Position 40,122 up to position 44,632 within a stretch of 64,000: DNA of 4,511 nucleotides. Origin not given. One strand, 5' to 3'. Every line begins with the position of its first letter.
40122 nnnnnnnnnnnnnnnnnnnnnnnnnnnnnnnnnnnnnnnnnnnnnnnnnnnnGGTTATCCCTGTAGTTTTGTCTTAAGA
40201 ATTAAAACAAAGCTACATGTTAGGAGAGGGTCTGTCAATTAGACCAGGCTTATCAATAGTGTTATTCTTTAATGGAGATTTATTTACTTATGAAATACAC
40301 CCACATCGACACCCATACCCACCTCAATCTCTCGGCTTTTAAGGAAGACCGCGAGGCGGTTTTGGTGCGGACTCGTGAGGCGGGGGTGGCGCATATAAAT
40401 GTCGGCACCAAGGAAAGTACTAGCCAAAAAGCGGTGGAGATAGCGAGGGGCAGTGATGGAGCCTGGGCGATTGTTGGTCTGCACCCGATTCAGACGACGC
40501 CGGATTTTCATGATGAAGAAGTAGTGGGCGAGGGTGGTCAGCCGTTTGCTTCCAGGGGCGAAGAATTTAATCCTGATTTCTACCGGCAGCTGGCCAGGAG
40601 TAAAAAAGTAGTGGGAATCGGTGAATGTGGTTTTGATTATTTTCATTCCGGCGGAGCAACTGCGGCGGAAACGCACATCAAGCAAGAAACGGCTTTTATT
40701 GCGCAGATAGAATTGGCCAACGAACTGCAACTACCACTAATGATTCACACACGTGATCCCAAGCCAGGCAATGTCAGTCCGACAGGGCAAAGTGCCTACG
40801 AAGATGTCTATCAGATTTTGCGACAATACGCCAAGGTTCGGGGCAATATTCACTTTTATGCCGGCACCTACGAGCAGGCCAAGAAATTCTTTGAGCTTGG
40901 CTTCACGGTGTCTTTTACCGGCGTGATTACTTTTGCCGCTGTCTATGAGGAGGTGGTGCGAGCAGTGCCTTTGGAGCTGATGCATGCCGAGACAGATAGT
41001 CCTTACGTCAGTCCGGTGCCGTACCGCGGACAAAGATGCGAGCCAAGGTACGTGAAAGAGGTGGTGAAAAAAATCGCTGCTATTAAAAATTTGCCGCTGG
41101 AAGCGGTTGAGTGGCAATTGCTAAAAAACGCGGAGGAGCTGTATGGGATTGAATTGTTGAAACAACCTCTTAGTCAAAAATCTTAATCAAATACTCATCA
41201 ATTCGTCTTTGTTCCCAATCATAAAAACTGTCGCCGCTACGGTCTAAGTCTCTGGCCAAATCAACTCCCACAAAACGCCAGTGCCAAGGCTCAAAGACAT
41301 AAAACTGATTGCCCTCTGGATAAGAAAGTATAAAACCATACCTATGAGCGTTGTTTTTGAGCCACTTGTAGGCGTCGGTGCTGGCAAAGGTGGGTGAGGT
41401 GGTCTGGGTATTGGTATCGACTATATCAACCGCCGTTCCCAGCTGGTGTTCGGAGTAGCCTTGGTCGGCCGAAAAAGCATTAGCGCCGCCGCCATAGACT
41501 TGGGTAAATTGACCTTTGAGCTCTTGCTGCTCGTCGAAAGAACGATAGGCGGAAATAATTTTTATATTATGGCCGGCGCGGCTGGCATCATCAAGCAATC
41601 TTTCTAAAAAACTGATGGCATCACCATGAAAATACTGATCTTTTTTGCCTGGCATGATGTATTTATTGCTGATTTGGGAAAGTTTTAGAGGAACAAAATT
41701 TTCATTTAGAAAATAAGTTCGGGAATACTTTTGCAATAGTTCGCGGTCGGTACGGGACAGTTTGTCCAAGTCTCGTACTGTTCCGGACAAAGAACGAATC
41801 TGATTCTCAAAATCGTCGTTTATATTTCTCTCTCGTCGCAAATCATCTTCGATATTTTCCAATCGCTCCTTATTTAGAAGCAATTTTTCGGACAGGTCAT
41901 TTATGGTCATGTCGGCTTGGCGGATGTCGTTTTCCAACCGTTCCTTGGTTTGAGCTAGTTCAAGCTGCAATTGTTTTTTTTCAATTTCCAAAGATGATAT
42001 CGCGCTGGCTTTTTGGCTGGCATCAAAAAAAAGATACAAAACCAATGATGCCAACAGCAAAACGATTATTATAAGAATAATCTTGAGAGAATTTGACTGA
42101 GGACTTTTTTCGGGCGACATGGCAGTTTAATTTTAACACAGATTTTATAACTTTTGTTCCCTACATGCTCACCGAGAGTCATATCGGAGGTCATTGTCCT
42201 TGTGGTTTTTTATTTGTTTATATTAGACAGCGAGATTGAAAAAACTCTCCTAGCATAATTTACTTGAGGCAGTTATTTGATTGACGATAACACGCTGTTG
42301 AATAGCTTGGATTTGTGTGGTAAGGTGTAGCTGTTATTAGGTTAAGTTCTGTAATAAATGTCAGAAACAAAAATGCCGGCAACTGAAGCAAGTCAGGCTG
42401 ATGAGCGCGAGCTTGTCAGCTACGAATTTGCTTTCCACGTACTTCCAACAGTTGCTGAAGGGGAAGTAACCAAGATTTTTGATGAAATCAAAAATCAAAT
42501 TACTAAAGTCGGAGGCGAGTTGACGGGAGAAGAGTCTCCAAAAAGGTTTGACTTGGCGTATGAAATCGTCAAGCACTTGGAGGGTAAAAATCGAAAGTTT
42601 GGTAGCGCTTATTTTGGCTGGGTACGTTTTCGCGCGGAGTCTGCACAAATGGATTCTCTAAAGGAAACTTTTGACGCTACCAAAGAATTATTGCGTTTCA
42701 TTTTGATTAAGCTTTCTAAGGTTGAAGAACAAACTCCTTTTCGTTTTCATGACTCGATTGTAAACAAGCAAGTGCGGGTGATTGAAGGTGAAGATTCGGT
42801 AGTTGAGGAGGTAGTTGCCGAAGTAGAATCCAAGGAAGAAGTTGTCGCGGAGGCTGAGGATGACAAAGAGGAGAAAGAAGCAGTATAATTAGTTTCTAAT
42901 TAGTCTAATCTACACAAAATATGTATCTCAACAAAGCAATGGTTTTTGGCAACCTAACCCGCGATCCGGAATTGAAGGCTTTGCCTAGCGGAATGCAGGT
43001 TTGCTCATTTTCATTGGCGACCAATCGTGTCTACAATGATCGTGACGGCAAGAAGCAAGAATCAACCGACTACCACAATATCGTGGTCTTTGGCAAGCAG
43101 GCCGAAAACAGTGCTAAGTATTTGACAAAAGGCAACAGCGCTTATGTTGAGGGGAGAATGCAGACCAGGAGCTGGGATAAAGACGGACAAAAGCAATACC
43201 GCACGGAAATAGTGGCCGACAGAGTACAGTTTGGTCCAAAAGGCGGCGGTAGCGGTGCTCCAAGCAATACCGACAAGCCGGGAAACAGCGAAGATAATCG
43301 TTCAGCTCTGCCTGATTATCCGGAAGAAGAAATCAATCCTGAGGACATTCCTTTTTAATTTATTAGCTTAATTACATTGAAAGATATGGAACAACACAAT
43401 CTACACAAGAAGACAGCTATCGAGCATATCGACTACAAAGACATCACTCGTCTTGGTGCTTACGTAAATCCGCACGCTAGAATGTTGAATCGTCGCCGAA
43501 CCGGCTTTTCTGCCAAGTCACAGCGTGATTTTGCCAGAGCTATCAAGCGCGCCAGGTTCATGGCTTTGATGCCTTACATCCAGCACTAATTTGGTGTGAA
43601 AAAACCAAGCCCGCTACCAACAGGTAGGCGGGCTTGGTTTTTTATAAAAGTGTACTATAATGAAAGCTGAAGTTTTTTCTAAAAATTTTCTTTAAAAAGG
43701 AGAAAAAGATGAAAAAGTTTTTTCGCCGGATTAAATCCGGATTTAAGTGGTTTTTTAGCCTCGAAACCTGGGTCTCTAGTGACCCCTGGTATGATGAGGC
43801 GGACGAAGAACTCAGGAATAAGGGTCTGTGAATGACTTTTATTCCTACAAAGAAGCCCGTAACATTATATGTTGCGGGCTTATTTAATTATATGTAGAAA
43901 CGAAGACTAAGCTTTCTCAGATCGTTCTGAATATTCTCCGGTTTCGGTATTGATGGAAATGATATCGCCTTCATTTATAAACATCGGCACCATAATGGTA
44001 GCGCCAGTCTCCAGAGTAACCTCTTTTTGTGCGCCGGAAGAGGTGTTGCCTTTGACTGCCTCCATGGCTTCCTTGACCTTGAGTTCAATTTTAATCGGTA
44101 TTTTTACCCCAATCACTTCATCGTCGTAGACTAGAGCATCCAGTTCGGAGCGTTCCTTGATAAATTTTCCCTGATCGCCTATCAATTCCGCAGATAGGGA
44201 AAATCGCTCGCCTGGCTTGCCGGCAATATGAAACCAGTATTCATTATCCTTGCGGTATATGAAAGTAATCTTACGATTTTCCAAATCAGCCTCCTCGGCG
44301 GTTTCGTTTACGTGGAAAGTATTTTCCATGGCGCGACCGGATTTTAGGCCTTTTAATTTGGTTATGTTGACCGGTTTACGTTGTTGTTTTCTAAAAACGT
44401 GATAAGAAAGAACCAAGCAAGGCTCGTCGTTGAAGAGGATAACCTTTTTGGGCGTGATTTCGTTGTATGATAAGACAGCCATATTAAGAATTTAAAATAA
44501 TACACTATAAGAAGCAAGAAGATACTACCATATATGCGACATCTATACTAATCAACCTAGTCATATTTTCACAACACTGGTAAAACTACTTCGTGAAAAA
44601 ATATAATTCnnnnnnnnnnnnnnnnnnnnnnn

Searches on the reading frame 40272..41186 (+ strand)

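Call 92: search_protein_families(library=pfam, proteins=[window:40272-41186:+], max_evalue=0.001)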
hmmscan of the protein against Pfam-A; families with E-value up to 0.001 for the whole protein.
window:40272-41186:+ (304 aa): 1 family
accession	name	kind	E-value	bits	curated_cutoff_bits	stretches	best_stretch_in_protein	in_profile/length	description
PF01026.27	TatD_DNase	-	1.3e-66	225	27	1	12-292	1-253/253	TatD related DNase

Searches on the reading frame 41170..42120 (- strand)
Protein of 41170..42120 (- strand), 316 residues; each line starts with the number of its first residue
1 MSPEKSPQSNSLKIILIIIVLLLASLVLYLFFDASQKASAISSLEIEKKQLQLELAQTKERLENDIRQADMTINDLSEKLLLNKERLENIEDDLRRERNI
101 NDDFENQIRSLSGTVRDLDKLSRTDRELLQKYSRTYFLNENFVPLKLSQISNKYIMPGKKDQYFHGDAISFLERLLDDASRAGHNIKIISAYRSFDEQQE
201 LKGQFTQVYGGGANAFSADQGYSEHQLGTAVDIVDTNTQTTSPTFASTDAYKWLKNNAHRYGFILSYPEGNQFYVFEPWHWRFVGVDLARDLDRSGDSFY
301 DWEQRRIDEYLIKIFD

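Call 92: search_protein_families(library=pfam, proteins=[window:41170-42120:-], max_evalue=0.001)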
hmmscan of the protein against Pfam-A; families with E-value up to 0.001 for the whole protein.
window:41170-42120:- (316 aa): 1 family
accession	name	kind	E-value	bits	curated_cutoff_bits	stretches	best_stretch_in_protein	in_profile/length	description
PF02557.22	VanY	-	1.8e-33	115.6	25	1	163-285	3-131/132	D-alanyl-D-alanine carboxypeptidase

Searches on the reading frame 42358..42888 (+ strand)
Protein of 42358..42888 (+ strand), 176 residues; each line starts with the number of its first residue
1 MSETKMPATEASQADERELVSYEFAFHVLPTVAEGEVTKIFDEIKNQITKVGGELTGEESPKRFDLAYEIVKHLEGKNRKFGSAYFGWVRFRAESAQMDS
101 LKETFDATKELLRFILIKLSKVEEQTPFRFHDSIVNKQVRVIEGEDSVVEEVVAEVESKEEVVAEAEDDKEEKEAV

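Call 92: search_protein_families(library=pfam, proteins=[window:42358-42888:+], max_evalue=0.001)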
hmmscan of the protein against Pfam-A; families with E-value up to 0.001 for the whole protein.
window:42358-42888:+ (176 aa): 1 family
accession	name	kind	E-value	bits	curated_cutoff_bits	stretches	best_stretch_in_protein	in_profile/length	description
PF01250.22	Ribosomal_S6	-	1.6e-12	47.9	27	1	22-118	2-90/90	Ribosomal protein S6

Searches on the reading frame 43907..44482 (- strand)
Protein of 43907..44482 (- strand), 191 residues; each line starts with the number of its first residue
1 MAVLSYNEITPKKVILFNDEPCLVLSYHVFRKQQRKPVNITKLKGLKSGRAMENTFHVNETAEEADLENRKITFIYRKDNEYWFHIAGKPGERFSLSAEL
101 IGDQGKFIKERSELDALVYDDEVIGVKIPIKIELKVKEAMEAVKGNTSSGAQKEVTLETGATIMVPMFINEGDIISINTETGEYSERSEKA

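Call 91: search_protein_families(library=pfam, proteins=[window:43907-44482:-], max_evalue=0.001)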
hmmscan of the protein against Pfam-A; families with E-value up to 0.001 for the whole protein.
window:43907-44482:- (191 aa): 3 families
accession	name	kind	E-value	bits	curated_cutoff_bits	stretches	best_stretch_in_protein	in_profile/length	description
PF09285.17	Elong-fact-P_C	-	2.4e-24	85.3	25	1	132-187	1-56/56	Elongation factor P, C-terminal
PF01132.26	EFP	-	7.3e-06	26.3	27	1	70-124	1-54/54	Elongation factor P (EF-P) OB domain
PF08207.18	EFP_N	-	9.5e-06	26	23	1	6-60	2-56/58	Elongation factor P (EF-P) KOW-like domain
